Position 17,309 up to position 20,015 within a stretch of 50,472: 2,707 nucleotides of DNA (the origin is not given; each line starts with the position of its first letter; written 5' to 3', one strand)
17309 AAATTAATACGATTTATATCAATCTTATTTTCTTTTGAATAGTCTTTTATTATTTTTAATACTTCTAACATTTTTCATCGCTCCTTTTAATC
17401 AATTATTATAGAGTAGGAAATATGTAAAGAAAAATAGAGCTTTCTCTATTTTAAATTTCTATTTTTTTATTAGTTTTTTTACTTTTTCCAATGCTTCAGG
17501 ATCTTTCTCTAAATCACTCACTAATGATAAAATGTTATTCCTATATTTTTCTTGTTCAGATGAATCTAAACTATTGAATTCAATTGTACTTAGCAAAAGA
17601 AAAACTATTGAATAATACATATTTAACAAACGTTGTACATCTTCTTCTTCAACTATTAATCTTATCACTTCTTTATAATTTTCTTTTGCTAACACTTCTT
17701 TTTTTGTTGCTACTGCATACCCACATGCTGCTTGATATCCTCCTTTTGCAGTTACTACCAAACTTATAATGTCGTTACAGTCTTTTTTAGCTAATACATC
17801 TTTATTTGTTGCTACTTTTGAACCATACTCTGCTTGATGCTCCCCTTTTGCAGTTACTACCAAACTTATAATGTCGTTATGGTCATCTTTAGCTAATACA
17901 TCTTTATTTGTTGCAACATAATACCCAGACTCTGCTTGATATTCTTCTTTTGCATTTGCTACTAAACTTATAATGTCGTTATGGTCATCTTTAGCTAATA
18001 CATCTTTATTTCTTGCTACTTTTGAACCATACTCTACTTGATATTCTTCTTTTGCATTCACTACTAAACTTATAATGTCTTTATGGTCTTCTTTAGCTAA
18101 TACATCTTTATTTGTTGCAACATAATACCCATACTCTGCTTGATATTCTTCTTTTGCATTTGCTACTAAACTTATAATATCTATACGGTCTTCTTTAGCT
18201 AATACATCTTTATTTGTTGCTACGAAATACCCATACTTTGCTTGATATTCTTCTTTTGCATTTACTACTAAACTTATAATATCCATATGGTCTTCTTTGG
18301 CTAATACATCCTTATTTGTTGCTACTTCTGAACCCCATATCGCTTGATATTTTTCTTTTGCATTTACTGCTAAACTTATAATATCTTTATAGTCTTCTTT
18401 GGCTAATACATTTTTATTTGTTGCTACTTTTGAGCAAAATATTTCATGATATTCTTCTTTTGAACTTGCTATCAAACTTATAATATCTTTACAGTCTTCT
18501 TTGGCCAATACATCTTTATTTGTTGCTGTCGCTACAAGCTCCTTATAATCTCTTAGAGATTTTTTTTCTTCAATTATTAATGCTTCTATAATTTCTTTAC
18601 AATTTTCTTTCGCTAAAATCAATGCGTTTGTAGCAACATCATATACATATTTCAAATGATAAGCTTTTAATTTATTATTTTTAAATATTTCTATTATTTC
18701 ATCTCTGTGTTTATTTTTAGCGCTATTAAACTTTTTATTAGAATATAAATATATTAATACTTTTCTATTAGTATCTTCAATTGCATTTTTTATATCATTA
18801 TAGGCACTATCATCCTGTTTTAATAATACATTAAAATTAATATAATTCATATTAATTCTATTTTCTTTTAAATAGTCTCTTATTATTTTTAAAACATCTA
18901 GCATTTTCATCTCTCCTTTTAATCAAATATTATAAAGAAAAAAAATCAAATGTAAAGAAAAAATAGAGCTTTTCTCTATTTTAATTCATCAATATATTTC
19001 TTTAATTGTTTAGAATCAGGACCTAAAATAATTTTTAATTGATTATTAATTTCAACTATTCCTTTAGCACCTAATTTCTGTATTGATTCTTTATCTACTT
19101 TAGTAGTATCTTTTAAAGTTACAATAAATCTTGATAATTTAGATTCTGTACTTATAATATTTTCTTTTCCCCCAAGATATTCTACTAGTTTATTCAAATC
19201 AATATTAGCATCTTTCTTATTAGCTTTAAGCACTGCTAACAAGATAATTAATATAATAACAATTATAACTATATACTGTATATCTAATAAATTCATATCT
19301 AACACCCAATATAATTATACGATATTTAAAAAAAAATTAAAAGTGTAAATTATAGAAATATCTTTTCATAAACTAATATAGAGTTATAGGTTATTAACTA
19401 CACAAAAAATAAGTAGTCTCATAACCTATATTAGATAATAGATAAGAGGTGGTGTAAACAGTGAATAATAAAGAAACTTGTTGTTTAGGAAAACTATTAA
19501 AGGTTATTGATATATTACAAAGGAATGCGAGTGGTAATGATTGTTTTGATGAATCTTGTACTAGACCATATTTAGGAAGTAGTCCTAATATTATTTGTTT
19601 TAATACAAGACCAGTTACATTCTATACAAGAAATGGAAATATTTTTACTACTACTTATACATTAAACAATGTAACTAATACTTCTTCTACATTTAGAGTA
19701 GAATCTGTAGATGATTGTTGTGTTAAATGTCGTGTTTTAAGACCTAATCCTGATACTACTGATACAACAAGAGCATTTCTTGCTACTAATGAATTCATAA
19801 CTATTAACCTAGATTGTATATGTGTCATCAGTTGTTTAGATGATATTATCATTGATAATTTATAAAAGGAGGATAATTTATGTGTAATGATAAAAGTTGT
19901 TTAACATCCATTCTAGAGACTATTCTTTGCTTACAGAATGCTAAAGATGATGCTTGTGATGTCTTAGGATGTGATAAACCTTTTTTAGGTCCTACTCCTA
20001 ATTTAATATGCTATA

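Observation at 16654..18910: Paralogous proteins built from 34-aa tandem repeats with variation focused at a few positions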

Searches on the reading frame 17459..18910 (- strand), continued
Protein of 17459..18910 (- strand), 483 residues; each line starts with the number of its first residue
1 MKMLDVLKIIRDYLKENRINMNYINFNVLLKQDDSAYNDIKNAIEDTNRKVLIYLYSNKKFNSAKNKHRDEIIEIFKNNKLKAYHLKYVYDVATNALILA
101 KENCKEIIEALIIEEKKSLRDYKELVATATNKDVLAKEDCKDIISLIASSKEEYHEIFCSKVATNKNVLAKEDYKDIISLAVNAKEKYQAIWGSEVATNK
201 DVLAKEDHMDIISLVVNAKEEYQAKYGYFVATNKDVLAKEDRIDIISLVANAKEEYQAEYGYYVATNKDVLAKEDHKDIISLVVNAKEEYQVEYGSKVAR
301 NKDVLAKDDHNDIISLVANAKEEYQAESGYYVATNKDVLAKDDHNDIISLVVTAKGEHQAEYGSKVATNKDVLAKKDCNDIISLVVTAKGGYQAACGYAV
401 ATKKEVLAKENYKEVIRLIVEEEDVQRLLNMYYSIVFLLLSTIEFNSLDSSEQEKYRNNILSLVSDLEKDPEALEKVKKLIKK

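Call 72: find_encoding_contigs(protein=P0005, flank=7000, max_places=3)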
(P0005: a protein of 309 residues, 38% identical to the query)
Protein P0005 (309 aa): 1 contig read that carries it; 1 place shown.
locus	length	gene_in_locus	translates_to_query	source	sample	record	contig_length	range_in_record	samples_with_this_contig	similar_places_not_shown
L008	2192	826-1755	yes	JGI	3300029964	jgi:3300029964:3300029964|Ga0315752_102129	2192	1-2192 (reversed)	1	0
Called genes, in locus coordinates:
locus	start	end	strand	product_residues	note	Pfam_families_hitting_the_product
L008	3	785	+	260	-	?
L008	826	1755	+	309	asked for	-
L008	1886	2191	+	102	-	?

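Call 78: search_protein_families(library=ncbifam, alignment_id=A3, max_evalue=0.001)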
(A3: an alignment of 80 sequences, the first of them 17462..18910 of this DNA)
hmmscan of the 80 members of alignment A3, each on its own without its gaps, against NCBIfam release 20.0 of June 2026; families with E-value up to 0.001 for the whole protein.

A. member 1, window:17462-18910:- (483 aa): 1 family
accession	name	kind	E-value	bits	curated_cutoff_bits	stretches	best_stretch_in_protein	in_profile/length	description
NF047352.1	P_loop_sacsin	domain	0.00065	20.1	50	0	329-363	27-61/80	sacsin N-terminal ATP-binding-like domain-containing protein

B. families by the number of members that match (of 80 scanned): 3 families
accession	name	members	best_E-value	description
NF033436.3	SpoVM_broad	1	0.00039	stage V sporulation protein SpoVM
NF047352.1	P_loop_sacsin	1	0.00065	sacsin N-terminal ATP-binding-like domain-containing protein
NF007977.0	PRK10701.1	1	0.00087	two-component system response regulator RstA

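Call 92: search_protein_families(library=pfam, proteins=[P0077, P0144, P0010], max_evalue=10)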
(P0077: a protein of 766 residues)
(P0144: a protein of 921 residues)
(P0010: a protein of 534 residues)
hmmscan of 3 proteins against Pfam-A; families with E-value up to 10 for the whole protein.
P0077 (766 aa): 2 families
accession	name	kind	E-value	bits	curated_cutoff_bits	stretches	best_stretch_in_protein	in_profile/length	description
PF01691.21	Adeno_E1B_19K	-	0.11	12.5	25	1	182-241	1-62/135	Adenovirus E1B 19K protein / small t-antigen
PF20854.2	LED_rpt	-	5.9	7.1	59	1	57-118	77-138/176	LED repeat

P0144 (921 aa): 3 families
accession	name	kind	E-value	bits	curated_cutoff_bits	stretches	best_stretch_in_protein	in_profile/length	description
PF08777.17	RRM_3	-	0.00015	22.2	22.9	1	445-500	10-57/102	RNA binding motif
PF14357.11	DUF4404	-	0.028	15.5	27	1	29-95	8-75/83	Domain of unknown function (DUF4404)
PF10551.15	MULE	-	0.11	13.4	27.6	1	868-910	19-61/99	MULE transposase domain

P0010 (534 aa): 4 families
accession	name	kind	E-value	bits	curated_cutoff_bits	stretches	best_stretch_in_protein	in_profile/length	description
PF25647.1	SFV1_VP4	-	0.0072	17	27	1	148-223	14-85/137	Sulfolobus filamentous virus 1 major coat protein VP4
PF18497.6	RNase_3_N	-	0.031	14.7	26.8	1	114-162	43-87/95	Ribonuclease III N-terminal domain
PF22467.3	KH_GLD-3_3rd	-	0.18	12.4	24.1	1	82-102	10-30/72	GLD-3 3rd KH domain (aka KH4)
PF18905.5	DUF5661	-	0.54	11.1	27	1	130-164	1-31/65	Protein of unknown function (DUF5661)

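Call 97: find_encoding_contigs(protein=window:17459-18904:-, flank=3000, max_places=10)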
Protein window:17459-18904:- (481 aa): 2 contigs read that carry it; 1 place shown.
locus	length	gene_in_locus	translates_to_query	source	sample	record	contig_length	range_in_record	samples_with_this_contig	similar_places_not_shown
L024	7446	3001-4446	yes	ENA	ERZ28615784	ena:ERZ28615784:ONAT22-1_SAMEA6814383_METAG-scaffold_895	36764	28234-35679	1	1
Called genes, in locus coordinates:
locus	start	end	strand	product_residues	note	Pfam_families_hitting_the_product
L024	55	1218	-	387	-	PF01098:FTSW_RODA_SPOVE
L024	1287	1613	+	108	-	-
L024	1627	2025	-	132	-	PF10612:Spore-coat_CotZ (faint)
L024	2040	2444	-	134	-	PF10612:Spore-coat_CotZ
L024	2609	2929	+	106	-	PF00367:PTS_EIIB (weak)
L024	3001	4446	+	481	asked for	-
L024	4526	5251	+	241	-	-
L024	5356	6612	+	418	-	PF00512:HisKA, PF02518:HATPase_c, PF13589:HATPase_c_3 (weak)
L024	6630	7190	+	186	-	PF01966:HD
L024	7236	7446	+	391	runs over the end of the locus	-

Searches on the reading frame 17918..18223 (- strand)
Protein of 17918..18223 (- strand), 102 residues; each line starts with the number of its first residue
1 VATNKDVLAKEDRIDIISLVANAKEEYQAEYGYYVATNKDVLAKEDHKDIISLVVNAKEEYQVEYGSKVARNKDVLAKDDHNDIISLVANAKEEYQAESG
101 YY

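Call 60: search_solved_structures(query=A4, max_evalue=10, show_alignments=2)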
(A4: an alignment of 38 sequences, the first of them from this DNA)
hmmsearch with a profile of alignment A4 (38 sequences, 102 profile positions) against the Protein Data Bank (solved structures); distinct sequences matched with E-value up to 10: 7.
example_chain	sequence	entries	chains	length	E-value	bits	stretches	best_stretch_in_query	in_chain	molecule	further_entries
2xeh_A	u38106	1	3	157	0.086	15.7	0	38-95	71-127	NI3C MUT6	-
2xee_A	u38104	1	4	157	0.089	15.6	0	38-95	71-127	NI3C DARPIN MUTANT5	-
2qyj_A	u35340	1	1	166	0.1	15.4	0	43-97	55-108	ankyrin NI3C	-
7y43_A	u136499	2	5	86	1.3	11.9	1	5-53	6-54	Histone acetyltransferase KAT6A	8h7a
5e5b_A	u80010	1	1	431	2.7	10.9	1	8-58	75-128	FACT complex subunit SPT16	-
5xm2_A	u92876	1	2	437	2.7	10.9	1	8-58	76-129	FACT complex subunit SPT16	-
5umt_A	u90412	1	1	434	2.8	10.8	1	8-58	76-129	FACT complex subunit SPT16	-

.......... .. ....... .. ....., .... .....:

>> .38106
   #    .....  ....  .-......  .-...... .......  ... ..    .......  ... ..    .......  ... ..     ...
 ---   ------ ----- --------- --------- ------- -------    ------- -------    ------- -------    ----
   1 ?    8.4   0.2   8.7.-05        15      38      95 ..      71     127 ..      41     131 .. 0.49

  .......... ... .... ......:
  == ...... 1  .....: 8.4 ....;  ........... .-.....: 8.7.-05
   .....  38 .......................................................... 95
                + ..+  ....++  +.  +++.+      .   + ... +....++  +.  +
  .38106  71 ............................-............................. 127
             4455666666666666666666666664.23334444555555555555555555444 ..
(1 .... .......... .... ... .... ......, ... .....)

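Call 69: find_homologous_proteins(query=A4, max_evalue=0.001)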
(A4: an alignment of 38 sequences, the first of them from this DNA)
Query A4 (38 sequences) (102 aa, profile of the alignment): 2 proteins with E <= 0.001 among 2369 candidates.
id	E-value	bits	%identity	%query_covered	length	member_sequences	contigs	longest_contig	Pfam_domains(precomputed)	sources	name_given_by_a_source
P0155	3.2e-22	96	56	83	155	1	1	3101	-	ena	-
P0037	1.3e-17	81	50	82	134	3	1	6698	-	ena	-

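Call 71: find_encoding_contigs(protein=P0155, flank=7000, max_places=3)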
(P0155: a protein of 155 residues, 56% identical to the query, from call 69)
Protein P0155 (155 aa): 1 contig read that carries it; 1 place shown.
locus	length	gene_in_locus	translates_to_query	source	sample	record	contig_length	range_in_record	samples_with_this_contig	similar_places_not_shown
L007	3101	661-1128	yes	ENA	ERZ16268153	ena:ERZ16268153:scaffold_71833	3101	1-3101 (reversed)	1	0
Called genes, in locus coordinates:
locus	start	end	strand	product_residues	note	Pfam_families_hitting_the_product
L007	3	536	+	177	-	?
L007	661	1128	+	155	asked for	-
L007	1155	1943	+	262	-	-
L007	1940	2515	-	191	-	-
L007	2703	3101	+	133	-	?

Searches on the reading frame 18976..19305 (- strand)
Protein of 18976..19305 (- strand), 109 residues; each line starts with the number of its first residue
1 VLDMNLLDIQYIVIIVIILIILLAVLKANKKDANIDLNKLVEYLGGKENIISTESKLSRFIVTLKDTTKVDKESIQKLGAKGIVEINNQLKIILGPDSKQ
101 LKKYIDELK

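Call 47: search_protein_families(library=pfam, proteins=[window:18976-19305:-], max_evalue=0.001)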
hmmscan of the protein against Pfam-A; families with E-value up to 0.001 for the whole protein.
window:18976-19305:- (109 aa): 1 family
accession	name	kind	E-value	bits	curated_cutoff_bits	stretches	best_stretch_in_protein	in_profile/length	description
PF00367.25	PTS_EIIB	-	1.5e-07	31.1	27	1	39-71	2-34/34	phosphotransferase system, EIIB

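Call 93: find_encoding_contigs(protein=window:18976-19305:-, flank=4500, max_places=10)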
Protein window:18976-19305:- (109 aa): no gene with exactly this product is on record in the collection.

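Call 94: find_encoding_contigs(protein=window:18976-19296:-, flank=4500, max_places=10)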
Protein window:18976-19296:- (106 aa): 23 contigs read that carry it; 10 places shown.
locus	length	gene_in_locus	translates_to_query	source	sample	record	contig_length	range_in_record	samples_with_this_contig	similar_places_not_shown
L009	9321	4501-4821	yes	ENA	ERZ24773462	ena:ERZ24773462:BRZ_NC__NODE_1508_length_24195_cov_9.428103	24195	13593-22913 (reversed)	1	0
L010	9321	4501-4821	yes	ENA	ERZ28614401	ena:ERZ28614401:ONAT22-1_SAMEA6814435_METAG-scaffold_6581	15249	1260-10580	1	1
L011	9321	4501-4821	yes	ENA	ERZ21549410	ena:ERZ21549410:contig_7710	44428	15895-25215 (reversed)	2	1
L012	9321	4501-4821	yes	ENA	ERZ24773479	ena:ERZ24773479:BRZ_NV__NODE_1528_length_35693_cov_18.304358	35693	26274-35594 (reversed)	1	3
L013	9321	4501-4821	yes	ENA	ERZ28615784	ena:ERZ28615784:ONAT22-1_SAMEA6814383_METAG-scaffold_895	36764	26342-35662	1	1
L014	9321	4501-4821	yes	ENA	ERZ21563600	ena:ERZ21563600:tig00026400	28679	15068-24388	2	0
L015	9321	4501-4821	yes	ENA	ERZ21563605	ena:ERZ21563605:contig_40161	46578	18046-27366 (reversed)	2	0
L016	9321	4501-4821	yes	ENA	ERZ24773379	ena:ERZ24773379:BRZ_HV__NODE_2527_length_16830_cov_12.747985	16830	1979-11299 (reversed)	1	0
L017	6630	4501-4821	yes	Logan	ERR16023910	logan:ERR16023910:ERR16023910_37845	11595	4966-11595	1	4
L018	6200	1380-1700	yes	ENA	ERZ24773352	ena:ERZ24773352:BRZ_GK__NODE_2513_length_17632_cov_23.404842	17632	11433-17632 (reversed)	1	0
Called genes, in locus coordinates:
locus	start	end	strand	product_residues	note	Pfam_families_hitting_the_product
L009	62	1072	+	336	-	PF13439:Glyco_transf_4, PF00534:Glycos_transf_1, PF13692:Glyco_trans_1_4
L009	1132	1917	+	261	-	-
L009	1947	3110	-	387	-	PF01098:FTSW_RODA_SPOVE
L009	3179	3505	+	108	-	-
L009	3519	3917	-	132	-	PF10612:Spore-coat_CotZ (weak)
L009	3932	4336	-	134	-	PF10612:Spore-coat_CotZ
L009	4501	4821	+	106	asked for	PF00367:PTS_EIIB (weak)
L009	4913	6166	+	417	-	PF00512:HisKA, PF02518:HATPase_c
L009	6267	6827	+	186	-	PF01966:HD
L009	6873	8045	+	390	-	-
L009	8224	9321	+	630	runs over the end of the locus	-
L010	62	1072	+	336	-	PF13439:Glyco_transf_4, PF00534:Glycos_transf_1, PF13692:Glyco_trans_1_4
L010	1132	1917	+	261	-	-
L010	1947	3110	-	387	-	PF01098:FTSW_RODA_SPOVE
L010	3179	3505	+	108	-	-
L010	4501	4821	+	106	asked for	PF00367:PTS_EIIB (weak)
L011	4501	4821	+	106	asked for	PF00367:PTS_EIIB (weak)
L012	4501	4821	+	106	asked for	PF00367:PTS_EIIB (weak)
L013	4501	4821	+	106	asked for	PF00367:PTS_EIIB (weak)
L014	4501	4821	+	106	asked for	PF00367:PTS_EIIB (weak)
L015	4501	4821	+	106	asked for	PF00367:PTS_EIIB (weak)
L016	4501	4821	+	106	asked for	PF00367:PTS_EIIB (weak)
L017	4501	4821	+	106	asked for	PF00367:PTS_EIIB (weak)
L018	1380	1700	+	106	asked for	PF00367:PTS_EIIB (weak)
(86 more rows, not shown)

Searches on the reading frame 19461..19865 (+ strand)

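Call 47: search_protein_families(library=pfam, proteins=[window:19461-19865:+], max_evalue=0.001)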
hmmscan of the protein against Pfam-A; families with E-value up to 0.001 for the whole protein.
window:19461-19865:+ (134 aa): 1 family
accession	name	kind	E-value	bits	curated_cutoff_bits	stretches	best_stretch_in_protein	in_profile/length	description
PF10612.14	Spore-coat_CotZ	-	1.2e-13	51.9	24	1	4-128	8-159/159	Spore coat protein Z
